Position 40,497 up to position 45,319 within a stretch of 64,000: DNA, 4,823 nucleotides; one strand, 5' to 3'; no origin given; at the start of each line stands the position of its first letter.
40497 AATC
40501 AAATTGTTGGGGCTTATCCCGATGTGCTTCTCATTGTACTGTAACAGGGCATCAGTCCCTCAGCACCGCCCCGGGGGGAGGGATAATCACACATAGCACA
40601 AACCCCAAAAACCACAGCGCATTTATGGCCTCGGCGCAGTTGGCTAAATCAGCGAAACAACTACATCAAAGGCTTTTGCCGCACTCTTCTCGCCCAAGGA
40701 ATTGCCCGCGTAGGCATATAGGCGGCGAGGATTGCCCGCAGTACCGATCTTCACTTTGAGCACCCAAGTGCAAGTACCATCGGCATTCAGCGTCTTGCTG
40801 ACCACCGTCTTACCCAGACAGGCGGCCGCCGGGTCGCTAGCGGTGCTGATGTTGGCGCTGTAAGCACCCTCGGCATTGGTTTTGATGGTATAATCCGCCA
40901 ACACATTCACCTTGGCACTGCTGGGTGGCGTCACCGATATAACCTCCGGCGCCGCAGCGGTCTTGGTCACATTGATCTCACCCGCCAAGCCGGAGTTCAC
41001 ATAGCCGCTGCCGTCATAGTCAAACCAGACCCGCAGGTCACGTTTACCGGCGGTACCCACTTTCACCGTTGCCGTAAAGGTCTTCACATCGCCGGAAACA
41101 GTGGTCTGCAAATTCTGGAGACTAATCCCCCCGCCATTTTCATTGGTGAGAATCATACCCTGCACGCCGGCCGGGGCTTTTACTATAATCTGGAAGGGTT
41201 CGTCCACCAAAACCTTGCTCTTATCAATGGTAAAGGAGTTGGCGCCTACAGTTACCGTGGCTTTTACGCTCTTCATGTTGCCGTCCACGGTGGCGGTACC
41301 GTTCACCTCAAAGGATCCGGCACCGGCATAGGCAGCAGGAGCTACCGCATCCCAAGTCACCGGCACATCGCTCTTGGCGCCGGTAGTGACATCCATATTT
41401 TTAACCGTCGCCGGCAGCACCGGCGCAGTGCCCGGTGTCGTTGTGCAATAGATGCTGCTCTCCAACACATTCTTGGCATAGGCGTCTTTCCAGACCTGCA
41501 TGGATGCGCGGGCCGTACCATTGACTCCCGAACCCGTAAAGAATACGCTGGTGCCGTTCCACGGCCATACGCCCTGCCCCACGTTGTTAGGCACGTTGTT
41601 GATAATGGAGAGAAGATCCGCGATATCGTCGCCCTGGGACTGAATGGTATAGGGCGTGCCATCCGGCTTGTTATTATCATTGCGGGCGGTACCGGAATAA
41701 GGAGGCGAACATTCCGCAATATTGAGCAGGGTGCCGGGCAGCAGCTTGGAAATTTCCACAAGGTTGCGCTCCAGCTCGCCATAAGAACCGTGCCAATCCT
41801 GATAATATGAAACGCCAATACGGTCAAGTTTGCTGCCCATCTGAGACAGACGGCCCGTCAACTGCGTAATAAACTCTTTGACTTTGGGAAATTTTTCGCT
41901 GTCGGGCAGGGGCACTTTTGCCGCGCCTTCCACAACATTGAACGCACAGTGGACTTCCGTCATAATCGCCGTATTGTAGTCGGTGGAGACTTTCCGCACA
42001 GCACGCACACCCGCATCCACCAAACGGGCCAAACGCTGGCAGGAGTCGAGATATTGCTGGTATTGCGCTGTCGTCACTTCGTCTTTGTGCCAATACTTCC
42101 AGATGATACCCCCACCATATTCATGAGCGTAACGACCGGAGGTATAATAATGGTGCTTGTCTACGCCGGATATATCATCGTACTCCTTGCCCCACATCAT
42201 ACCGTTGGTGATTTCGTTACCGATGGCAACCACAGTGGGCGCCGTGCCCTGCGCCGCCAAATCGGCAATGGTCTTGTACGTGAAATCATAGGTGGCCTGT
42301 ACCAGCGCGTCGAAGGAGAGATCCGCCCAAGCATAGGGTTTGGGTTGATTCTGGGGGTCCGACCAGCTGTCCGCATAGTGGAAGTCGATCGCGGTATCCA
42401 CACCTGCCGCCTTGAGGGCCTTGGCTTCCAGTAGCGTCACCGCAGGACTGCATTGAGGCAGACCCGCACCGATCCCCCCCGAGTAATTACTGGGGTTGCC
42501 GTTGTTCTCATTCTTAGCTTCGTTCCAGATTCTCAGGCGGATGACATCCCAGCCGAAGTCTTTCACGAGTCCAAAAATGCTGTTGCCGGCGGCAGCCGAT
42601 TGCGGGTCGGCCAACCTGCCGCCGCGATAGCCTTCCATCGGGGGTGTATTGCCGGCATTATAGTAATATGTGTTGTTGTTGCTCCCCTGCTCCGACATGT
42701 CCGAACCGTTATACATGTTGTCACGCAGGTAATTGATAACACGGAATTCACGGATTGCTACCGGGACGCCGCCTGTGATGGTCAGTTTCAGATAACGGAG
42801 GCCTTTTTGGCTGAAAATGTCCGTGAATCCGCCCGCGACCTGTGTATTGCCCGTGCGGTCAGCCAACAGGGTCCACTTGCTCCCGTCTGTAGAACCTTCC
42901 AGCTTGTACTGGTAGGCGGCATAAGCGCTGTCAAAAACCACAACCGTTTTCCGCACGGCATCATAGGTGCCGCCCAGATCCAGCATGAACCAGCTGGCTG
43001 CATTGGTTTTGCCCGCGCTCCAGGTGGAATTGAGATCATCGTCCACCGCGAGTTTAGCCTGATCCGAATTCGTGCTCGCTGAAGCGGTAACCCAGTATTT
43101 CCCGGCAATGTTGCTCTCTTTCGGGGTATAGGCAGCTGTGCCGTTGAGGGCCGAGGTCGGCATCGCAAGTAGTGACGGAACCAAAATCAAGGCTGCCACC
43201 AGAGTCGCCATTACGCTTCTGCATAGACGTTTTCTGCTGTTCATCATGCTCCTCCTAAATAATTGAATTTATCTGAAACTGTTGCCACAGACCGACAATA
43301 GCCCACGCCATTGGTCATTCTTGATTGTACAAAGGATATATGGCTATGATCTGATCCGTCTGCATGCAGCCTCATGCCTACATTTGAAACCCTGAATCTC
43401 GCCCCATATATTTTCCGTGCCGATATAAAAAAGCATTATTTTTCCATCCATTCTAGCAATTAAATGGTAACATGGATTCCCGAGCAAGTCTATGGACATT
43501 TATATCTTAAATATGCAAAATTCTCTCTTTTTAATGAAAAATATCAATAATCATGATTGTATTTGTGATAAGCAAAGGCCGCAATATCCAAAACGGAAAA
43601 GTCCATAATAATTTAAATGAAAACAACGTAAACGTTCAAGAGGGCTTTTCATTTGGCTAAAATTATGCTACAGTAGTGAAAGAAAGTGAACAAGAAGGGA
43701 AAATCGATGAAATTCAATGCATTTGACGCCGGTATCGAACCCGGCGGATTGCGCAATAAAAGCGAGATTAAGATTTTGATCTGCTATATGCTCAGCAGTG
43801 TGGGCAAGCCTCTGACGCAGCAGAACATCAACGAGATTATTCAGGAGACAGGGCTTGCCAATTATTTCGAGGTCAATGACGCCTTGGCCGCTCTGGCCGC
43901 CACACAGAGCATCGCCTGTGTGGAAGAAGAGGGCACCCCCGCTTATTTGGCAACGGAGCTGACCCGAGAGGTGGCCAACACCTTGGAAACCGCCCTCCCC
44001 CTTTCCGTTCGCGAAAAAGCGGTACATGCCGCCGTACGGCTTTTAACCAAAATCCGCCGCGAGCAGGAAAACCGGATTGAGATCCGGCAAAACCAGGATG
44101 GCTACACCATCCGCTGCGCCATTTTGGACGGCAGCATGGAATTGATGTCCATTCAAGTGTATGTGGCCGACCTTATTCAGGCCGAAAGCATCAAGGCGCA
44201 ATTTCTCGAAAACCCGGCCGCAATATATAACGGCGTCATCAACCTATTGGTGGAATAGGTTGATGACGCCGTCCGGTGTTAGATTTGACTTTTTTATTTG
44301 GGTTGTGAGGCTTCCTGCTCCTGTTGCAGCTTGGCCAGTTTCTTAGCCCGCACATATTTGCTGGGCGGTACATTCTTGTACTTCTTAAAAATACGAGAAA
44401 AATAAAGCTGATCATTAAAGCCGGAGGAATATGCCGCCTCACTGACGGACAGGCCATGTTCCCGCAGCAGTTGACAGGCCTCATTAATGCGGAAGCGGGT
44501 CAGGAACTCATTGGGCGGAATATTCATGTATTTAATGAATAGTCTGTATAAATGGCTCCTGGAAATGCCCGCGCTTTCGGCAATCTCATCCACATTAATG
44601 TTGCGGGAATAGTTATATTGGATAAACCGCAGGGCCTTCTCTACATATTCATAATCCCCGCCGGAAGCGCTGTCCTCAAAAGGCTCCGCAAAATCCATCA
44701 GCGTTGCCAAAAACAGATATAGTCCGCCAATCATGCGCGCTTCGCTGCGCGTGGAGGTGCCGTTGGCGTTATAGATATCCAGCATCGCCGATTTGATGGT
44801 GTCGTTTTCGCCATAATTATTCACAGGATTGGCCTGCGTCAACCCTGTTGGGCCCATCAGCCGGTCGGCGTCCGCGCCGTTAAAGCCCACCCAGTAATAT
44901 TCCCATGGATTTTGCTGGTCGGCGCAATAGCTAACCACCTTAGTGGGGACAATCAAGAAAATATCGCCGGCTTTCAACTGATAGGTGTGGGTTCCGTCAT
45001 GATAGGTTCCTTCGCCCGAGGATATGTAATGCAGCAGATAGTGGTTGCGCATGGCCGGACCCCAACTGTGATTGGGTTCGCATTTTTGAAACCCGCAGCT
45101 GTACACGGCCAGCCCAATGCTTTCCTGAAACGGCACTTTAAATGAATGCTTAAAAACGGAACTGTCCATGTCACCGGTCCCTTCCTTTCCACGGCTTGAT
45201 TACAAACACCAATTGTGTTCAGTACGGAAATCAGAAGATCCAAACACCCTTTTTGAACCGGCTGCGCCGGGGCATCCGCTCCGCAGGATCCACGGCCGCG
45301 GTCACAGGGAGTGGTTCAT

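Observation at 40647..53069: Three secreted glycoside hydrolases from unrelated catalytic families share one unassigned ~195-aa two-domain C-terminal module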

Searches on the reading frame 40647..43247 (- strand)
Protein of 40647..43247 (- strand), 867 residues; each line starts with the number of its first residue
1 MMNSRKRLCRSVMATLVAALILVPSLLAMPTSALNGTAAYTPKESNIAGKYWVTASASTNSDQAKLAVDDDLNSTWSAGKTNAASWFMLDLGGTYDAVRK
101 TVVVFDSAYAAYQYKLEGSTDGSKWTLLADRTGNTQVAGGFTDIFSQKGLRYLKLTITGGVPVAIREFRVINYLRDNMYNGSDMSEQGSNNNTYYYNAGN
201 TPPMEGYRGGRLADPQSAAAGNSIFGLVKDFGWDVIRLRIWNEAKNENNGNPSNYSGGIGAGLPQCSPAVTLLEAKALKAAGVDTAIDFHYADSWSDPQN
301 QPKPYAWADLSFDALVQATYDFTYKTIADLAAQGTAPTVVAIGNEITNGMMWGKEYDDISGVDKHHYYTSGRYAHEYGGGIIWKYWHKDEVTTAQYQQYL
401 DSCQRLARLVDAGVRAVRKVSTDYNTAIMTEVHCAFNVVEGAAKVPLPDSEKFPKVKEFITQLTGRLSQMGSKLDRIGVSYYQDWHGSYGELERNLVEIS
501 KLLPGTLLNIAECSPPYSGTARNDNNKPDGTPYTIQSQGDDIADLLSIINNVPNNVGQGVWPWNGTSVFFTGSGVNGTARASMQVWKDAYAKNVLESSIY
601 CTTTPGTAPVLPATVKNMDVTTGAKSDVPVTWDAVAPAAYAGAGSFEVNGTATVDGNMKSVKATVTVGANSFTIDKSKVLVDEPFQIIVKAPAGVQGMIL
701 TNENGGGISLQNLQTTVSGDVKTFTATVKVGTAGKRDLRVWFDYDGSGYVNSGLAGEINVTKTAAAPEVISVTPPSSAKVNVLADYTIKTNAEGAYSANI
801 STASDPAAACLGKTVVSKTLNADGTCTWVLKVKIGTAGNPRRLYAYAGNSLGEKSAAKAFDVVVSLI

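Call 3: search_protein_families(library=pfam, proteins=[window:40647-43247:-], max_evalue=1)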
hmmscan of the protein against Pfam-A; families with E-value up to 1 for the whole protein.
window:40647-43247:- (867 aa): 4 families
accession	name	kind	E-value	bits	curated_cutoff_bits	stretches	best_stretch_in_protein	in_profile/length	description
PF07745.19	Glyco_hydro_53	-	2.3e-48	165.4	24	1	222-571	27-309/340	Glycosyl hydrolase family 53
PF00754.31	F5_F8_type_C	-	1.5e-11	45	28.2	1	54-159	3-114/127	F5/8 type C domain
PF22633.2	F5_F8_type_C_2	-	2.4e-11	44.5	27.8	1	67-154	2-90/91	NedA-like, galactose-binding domain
PF07532.17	Big_4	-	3.3e-09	36.6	22.1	1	599-652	4-56/59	Bacterial Ig-like domain (group 4)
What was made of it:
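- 40647..43247 (-): Secreted CBM32-GH53-Big_4 endo-beta-1,4-galactanase, 867 aa. Signal-peptide-like leader, F5_F8_type_C at aa 54-159, GH53 at aa 222-571, Big_4 at aa 599-652, terminal module at aa 672-867. Pfam in call 3 (GH53 2e-48, F5_F8_type_C 1.5e-11, Big_4 3e-9).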

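Call 21: list_cluster_members(proteins=[P0001, P0002, P0003, P0004, P0005, window:40647-43247:-, window:48283-50586:+, P0008, P0011, P0013])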
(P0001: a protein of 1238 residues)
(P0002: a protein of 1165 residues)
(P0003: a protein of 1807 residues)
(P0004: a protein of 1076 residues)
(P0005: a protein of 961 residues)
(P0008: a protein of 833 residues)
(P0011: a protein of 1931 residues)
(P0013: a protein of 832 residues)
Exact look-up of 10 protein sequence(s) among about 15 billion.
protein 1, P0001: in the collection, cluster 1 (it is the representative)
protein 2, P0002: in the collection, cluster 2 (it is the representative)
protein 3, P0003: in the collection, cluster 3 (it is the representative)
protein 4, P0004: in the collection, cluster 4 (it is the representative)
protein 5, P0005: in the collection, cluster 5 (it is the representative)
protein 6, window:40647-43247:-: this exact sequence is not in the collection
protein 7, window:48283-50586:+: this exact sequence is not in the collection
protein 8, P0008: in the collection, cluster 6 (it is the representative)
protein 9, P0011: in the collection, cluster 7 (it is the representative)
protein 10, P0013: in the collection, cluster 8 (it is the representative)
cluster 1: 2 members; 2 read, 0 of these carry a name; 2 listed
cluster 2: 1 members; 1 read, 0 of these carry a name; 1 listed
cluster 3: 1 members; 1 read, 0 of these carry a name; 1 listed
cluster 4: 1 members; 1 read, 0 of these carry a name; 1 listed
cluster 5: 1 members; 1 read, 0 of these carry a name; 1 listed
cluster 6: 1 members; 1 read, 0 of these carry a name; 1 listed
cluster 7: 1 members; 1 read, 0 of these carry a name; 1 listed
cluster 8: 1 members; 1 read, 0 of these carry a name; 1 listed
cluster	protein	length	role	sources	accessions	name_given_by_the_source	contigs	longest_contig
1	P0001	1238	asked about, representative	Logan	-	-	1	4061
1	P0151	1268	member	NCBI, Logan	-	-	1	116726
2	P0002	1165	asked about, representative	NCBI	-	-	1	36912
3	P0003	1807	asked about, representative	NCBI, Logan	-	-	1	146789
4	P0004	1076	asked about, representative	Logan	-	-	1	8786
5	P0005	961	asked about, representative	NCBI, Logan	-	-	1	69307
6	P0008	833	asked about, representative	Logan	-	-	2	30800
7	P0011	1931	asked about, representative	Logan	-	-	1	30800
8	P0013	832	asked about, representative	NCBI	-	-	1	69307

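Call 76: find_homologous_proteins(query=window:40647-43247:-, max_evalue=1e-20)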
Query window:40647-43247:- (867 aa): 120 proteins with E <= 1e-20 among 8000 candidates.
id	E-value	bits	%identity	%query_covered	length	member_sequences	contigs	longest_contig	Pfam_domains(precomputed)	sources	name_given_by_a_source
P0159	0.0e+0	1011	65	79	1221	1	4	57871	PF07532.18,PF00754.32,PF22633.4,PF00963.25,PF07745.20,PF00395.26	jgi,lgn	jgi:arabinogalactan endo-1,4-beta-galactosidase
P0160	1.8e-292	991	62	84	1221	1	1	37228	PF07532.18,PF00754.32,PF22633.4,PF00963.25,PF07745.20,PF00395.26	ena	-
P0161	3.6e-290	983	64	77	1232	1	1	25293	PF07532.18,PF00754.32,PF22633.4,PF00963.25,PF07745.20,PF00395.26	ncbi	ncbi:MAG: glycosyl hydrolase 53 family protein [Ruminiclostridium sp.]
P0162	6.1e-290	982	66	74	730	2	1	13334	PF07532.18,PF00754.32,PF22633.4,PF07745.20,PF22888.2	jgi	jgi:Arabinogalactan endo-1,4-beta-galactosidase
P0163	3.8e-286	970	64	76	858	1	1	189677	PF07532.18,PF00754.32,PF00404.25,PF22633.4,PF00963.25,PF07745.20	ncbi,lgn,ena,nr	ncbi:MAG TPA: hypothetical protein GXX36_16210 [Clostridiaceae bacterium]|nr:hypothetical protein [C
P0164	1.3e-284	965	63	76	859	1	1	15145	PF07532.18,PF00754.32,PF00404.25,PF22633.4,PF00963.25,PF07745.20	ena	-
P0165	7.8e-274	929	60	80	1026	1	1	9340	PF07532.18,PF02837.25,PF00754.32,PF22633.4,PF07745.20,PF00703.28,PF22666.3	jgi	jgi:arabinogalactan endo-1,4-beta-galactosidase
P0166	2.6e-263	894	58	76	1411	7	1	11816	PF07532.18,PF00754.32,PF22633.4,PF07745.20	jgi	jgi:arabinogalactan endo-1,4-beta-galactosidase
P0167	7.3e-257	873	57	77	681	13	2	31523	PF07532.18,PF00754.32,PF22633.4,PF07745.20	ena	-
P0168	1.0e-256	872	61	75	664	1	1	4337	PF07532.18,PF00754.32,PF22633.4,PF07745.20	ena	-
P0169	5.5e-236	804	52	76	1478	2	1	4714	PF07532.18,PF00754.32,PF22633.4,PF07745.20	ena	-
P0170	4.5e-234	797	53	75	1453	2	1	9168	PF07532.18,PF00754.32,PF22633.4,PF07745.20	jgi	-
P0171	1.7e-224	766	55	77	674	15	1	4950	PF07532.18,PF00754.32,PF22633.4,PF07745.20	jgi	jgi:arabinogalactan endo-1,4-beta-galactosidase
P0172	8.4e-224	764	55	76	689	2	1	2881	PF07532.18,PF00754.32,PF22633.4,PF07745.20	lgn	-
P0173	6.9e-222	757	55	74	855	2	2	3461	PF07532.18,PF00754.32,PF22633.4,PF07745.20,PF07554.20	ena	-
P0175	1.3e-219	750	54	77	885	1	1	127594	PF07532.18,PF00754.32,PF22633.4,PF07745.20,PF16640.12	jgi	-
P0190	1.9e-208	713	53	75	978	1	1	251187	PF07532.18,PF00754.32,PF22633.4,PF07745.20,PF00395.26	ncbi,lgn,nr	ncbi:hypothetical protein D1871_01425 [Nakamurella silvestris]|nr:hypothetical protein D1871_01425 [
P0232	6.0e-185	635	49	74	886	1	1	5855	PF00754.32,PF00404.25,PF22633.4,PF07745.20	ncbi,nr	ncbi:MAG: glycosyl hydrolase 53 family protein [Oscillospiraceae bacterium]|nr:glycosyl hydrolase 53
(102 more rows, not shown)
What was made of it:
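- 40647..43247 (-): Orthologues are named arabinogalactan endo-1,4-beta-galactosidase in call 76.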

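Call 78: search_protein_families(library=pfam, proteins=[P0159, P0161, P0163, P0232, P0190, P0173, P0175, P0166], max_evalue=0.001)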
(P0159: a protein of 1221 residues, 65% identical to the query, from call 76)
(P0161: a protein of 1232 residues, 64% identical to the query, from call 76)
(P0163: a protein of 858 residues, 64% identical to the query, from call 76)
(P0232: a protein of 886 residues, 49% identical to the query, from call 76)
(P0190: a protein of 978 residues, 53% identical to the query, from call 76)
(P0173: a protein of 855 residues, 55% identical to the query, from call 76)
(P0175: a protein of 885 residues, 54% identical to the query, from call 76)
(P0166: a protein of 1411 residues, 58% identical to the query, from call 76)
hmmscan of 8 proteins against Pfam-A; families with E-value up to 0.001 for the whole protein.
P0159 (1221 aa): 6 families
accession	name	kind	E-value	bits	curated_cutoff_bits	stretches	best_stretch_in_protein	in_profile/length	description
PF07745.19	Glyco_hydro_53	-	1.3e-48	166.2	24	1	218-559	26-307/340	Glycosyl hydrolase family 53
PF00395.25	SLH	-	1.7e-27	95.5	20.8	3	1042-1085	1-44/44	S-layer homology domain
PF00963.24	Cohesin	-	1.8e-12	48.1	24.1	1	665-771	6-116/139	Cohesin domain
PF00754.31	F5_F8_type_C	-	1.4e-10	41.8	28.2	1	52-156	4-114/127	F5/8 type C domain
PF22633.2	F5_F8_type_C_2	-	5.2e-09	37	27.8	1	64-152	2-91/91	NedA-like, galactose-binding domain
PF07532.17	Big_4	-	2.4e-08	33.8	22.1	1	589-643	4-57/59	Bacterial Ig-like domain (group 4)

P0161 (1232 aa): 6 families
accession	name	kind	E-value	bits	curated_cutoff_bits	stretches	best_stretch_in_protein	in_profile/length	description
PF07745.19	Glyco_hydro_53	-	3.9e-46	158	24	1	217-561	25-309/340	Glycosyl hydrolase family 53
PF00395.25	SLH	-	1.3e-23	83.1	20.8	2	1053-1095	2-44/44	S-layer homology domain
PF00754.31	F5_F8_type_C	-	2e-11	44.6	28.2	1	52-156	2-114/127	F5/8 type C domain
PF00963.24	Cohesin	-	3e-11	44.1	24.1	1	668-777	8-120/139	Cohesin domain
PF07532.17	Big_4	-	1.3e-10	41.1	22.1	1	589-643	4-57/59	Bacterial Ig-like domain (group 4)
PF22633.2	F5_F8_type_C_2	-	1.5e-10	42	27.8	1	64-152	2-91/91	NedA-like, galactose-binding domain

P0163 (858 aa): 6 families
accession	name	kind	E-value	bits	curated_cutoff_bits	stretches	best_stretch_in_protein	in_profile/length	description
PF07745.19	Glyco_hydro_53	-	1.5e-53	182.4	24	1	214-558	27-309/340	Glycosyl hydrolase family 53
PF00754.31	F5_F8_type_C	-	1e-14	55.2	28.2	1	47-153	2-119/127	F5/8 type C domain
PF22633.2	F5_F8_type_C_2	-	2.2e-11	44.7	27.8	1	59-147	2-91/91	NedA-like, galactose-binding domain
PF00404.24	Dockerin_1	-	5e-10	39.9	22.9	1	801-854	1-53/57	Dockerin type I domain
PF07532.17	Big_4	-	2.4e-09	37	22.1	1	588-642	4-57/59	Bacterial Ig-like domain (group 4)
PF00963.24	Cohesin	-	2.5e-06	28.2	24.1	1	688-770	20-112/139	Cohesin domain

P0232 (886 aa): 4 families
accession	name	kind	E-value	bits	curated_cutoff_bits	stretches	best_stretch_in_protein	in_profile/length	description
PF07745.19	Glyco_hydro_53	-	7.2e-39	134.2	24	2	207-353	26-153/340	Glycosyl hydrolase family 53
PF00754.31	F5_F8_type_C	-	1.8e-12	47.9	28.2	1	48-146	9-114/127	F5/8 type C domain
PF22633.2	F5_F8_type_C_2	-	4.4e-09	37.3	27.8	1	56-141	2-90/91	NedA-like, galactose-binding domain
PF00404.24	Dockerin_1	-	9.3e-09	35.8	22.9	1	828-883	1-56/57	Dockerin type I domain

P0190 (978 aa): 5 families
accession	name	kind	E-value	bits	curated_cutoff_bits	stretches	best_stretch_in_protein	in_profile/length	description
PF07745.19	Glyco_hydro_53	-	4.6e-48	164.4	24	1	239-595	26-310/340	Glycosyl hydrolase family 53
PF00395.25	SLH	-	1.8e-24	85.9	20.8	3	861-904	1-44/44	S-layer homology domain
PF00754.31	F5_F8_type_C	-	6.3e-11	42.9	28.2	1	77-177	4-114/127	F5/8 type C domain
PF22633.2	F5_F8_type_C_2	-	6.2e-09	36.8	27.8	1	87-163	2-81/91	NedA-like, galactose-binding domain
PF07532.17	Big_4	-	1.7e-06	27.9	22.1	1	623-672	8-56/59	Bacterial Ig-like domain (group 4)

P0173 (855 aa): 5 families
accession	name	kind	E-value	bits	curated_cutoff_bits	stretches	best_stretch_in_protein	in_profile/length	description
PF07745.19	Glyco_hydro_53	-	3.3e-49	168.2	24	2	210-356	25-167/340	Glycosyl hydrolase family 53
PF00754.31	F5_F8_type_C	-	6.5e-15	55.8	28.2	1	48-149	5-114/127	F5/8 type C domain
PF22633.2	F5_F8_type_C_2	-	4.3e-12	46.9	27.8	1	59-145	2-91/91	NedA-like, galactose-binding domain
PF07532.17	Big_4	-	1.8e-08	34.2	22.1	1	591-644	4-56/59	Bacterial Ig-like domain (group 4)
PF07554.19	FIVAR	-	2.4e-08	34.9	29.2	1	743-801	5-70/71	FIVAR domain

P0175 (885 aa): 5 families
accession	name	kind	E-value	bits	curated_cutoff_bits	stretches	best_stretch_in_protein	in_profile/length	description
PF07745.19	Glyco_hydro_53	-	3.8e-48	164.7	24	2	219-346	27-152/340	Glycosyl hydrolase family 53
PF00754.31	F5_F8_type_C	-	1.1e-08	35.7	28.2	1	58-132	9-90/127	F5/8 type C domain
PF07532.17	Big_4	-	2.6e-08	33.7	22.1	1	601-651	7-56/59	Bacterial Ig-like domain (group 4)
PF22633.2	F5_F8_type_C_2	-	1.7e-07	32.1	27.8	1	66-136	2-75/91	NedA-like, galactose-binding domain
PF16640.11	Big_3_5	-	6e-06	27.2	35.5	1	685-776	4-87/88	Bacterial Ig-like domain (group 3)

P0166 (1411 aa): 4 families
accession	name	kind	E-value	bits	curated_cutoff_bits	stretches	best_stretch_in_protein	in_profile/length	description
PF07745.19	Glyco_hydro_53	-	1.9e-140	468.1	24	2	789-1176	1-338/340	Glycosyl hydrolase family 53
PF07532.17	Big_4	-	3.1e-21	75.1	22.1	2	1196-1248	5-57/59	Bacterial Ig-like domain (group 4)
PF00754.31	F5_F8_type_C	-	2.6e-10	40.9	28.2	1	59-161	4-114/127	F5/8 type C domain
PF22633.2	F5_F8_type_C_2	-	8.8e-08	33.1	27.8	1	69-155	2-89/91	NedA-like, galactose-binding domain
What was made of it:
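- On SLH anchoring domain: SLH is readily detected by the same scan in the orthologues P0159, P0161 and P0190 (call 78).
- Many GH53 orthologues have nothing, or other Ig-like or FIVAR modules, in the same slot (calls 76, 78). Dockerin occupies the same slot in several GH53 orthologues (calls 76, 78).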

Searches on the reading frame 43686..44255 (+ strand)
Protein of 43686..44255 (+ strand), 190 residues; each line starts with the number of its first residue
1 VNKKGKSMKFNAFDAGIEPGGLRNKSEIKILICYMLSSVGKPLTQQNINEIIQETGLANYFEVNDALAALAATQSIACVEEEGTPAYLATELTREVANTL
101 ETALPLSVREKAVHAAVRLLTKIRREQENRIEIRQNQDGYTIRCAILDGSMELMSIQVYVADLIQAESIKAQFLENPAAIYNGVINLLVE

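Call 85: search_protein_families(library=pfam, proteins=[window:43686-44255:+], max_evalue=0.00001)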
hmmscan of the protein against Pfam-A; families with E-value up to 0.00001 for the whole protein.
window:43686-44255:+ (190 aa): 1 family
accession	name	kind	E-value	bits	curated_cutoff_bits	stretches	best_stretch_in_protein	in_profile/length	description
PF14277.12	DUF4364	-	2.3e-43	148.2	26.9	1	28-188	1-162/162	Domain of unknown function (DUF4364)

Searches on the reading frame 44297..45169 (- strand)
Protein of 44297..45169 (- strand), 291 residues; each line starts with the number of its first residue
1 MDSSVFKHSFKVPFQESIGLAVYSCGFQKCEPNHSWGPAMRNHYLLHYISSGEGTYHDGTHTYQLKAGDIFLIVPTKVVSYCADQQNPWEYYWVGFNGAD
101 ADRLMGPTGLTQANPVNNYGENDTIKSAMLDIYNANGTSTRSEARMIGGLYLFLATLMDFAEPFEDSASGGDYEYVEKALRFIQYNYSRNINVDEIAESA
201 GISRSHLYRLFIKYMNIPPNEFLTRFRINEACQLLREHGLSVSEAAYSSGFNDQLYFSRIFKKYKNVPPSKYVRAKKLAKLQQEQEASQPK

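Call 85: search_protein_families(library=pfam, proteins=[window:44297-45169:-], max_evalue=0.00001)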
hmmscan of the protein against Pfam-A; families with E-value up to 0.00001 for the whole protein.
window:44297-45169:- (291 aa): 3 families
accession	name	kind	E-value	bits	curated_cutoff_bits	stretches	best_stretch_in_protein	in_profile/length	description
PF02311.25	AraC_binding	-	8e-23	81.1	21.1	1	22-136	2-116/135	AraC-like ligand binding domain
PF12833.13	HTH_18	-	8e-23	81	33.6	1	196-274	1-79/80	Helix-turn-helix domain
PF00165.29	HTH_AraC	-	1.6e-16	60.4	26.6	2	185-224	3-42/42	Bacterial regulatory helix-turn-helix proteins, AraC family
